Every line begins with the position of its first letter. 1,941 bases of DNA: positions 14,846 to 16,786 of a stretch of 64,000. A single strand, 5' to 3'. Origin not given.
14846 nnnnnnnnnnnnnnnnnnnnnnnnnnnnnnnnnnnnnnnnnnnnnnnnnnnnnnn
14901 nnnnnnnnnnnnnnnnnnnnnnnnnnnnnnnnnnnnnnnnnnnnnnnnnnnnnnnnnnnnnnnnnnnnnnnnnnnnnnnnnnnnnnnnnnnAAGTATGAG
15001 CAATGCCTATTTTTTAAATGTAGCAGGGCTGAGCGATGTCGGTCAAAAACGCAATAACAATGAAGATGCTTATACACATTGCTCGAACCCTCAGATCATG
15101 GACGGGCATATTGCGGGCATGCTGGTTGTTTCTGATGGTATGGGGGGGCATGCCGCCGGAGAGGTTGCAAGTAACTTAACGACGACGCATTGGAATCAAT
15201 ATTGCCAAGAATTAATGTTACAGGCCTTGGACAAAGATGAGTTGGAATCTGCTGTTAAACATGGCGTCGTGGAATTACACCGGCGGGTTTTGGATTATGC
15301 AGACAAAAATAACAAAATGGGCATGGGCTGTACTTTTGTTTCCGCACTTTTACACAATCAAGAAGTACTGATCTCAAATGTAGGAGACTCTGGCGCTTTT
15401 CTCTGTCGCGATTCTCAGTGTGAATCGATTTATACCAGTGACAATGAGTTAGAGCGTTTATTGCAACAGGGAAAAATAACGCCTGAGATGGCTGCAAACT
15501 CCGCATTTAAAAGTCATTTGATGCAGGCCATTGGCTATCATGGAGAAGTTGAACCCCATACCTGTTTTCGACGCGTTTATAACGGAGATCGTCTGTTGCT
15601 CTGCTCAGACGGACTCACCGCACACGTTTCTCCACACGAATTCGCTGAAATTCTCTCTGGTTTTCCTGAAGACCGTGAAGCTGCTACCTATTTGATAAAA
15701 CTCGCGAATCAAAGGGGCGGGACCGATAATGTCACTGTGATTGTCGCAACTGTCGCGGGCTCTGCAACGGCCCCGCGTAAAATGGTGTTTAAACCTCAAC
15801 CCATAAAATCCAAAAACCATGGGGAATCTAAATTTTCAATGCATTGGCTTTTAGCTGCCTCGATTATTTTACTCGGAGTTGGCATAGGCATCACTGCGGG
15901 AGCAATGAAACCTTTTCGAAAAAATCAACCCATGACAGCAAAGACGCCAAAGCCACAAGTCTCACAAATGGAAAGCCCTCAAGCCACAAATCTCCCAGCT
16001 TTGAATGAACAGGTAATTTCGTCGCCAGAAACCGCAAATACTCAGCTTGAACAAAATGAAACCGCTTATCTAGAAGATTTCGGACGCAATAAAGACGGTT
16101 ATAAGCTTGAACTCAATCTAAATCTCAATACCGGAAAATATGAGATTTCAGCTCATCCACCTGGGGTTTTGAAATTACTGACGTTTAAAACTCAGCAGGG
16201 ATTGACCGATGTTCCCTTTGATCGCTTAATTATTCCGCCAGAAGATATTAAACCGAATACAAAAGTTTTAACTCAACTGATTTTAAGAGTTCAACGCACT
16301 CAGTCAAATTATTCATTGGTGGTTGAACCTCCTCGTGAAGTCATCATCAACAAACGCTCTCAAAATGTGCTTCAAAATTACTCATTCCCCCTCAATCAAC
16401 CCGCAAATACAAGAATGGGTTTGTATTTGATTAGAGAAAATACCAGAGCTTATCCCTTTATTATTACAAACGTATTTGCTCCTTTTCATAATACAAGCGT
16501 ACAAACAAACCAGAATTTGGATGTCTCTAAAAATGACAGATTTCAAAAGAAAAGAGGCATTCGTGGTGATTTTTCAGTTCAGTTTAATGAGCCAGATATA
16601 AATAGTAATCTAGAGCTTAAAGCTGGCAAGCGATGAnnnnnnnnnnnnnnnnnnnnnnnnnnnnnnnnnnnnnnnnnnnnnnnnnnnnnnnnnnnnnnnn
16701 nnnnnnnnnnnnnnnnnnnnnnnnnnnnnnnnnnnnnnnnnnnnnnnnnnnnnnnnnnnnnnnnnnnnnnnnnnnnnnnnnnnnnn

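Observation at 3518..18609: Tightly packed Ser/Thr-kinase / PP2C / FHA signalling genes interleaved with peptidoglycan-remodelling enzymes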

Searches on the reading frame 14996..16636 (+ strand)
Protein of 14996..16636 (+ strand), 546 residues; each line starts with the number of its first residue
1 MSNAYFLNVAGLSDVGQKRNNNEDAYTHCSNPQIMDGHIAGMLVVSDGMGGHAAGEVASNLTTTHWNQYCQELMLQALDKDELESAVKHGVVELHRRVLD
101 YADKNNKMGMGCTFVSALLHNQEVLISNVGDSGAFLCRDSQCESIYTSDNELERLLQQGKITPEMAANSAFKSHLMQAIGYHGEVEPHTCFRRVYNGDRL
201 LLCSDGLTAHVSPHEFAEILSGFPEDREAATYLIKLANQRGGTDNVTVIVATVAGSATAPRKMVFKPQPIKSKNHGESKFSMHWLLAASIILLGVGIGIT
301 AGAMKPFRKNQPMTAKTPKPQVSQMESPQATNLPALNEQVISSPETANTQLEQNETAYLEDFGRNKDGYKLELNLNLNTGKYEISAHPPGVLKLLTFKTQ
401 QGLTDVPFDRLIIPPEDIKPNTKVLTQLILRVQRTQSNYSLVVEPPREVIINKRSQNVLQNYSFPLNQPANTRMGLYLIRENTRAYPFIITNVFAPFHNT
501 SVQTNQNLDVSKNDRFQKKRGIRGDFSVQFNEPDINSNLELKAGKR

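Call 4: search_protein_families(library=pfam, proteins=[window:14996-16636:+], max_evalue=0.01)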
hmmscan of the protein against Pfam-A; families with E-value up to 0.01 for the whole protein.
window:14996-16636:+ (546 aa): 3 families
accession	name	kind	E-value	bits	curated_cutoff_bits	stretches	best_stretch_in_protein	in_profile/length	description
PF00481.26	PP2C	-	4.1e-11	43.5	20.3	1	16-143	9-133/255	Protein phosphatase 2C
PF13672.11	PP2C_2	-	7.9e-09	35.8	24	1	18-217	8-185/209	Protein phosphatase 2C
PF07228.17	SpoIIE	-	0.0014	19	25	0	178-252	104-190/192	Stage II sporulation protein E (SpoIIE)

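Call 19: search_protein_families(library=ncbifam, proteins=[window:14996-16636:+], max_evalue=0.001)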
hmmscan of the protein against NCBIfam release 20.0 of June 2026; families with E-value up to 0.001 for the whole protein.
window:14996-16636:+ (546 aa): 2 families
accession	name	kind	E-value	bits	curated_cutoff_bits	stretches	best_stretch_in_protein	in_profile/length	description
NF033484.1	Stp1_PP2C_phos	equivalog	4.8e-56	189.9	230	1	13-251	2-231/232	Stp1/IreP family PP2C-type Ser/Thr phosphatase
NF011149.0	PRK14559.1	equivalog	1.2e-32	113.5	374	1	7-251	372-629/642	serine/threonine phosphatase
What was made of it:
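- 14996..16636 (+): Membrane PP2C phosphatase: cytoplasmic Stp1/IreP-like PP2C, one membrane helix, roughly 240-residue extracytoplasmic domain of unknown fold. PP2C E 4e-11; NCBIfam Stp1_PP2C 190 bits, below the 230 cut-off (calls 4, 19).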

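Call 28: search_protein_families(library=padloc, proteins=[window:14996-16636:+], max_evalue=0.001)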
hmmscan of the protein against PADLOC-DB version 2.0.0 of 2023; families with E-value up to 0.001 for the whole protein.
window:14996-16636:+ (546 aa): 1 family
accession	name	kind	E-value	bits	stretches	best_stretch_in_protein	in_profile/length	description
PDLC04518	PDC-M21C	-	2.9e-05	21.4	1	11-222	7-201/243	-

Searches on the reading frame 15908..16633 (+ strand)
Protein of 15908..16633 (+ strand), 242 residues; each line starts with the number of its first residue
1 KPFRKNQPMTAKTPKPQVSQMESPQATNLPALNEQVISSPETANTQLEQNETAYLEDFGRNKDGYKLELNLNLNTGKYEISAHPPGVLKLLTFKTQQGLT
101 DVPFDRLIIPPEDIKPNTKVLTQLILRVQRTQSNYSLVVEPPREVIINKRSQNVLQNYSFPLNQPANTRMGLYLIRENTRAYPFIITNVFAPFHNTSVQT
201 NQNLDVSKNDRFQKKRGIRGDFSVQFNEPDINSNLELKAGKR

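Call 36: search_protein_families(library=pfam, proteins=[window:15908-16633:+], max_evalue=1)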
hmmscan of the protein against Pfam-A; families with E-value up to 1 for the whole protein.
window:15908-16633:+ (242 aa): 0 families

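Call 79: predict_structure(protein=window:15908-16633:+)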
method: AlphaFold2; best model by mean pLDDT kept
length: 242 residues; sequences in the alignment: 1
mean_pLDDT: 35.1   pTM: 0.31
mean pLDDT of the five models: 35.1, 34.6, 33.9, 31.5, 28.3
residues with pLDDT >= 90: 0; 70-90: 0; 50-70: 13; < 50: 229
segments of 3 or more residues with pLDDT < 50: 1-8, 10-66, 72-128, 130-135, 140-159, 163-242
pLDDT, mean of each block of 10 residues (from residue 1): 43 33 28 30 36 36 47 47 37 30 28 31 44 48 33 38 44 40 34 27 29 30 27 27 26
secondary structure, 60 per line:
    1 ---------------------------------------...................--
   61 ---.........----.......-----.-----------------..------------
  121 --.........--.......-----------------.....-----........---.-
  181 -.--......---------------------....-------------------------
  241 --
elements in order: H40-58 E64-72 E77-83 E123-131 E134-140 E158-162 E168-175 E185-190 H212-215
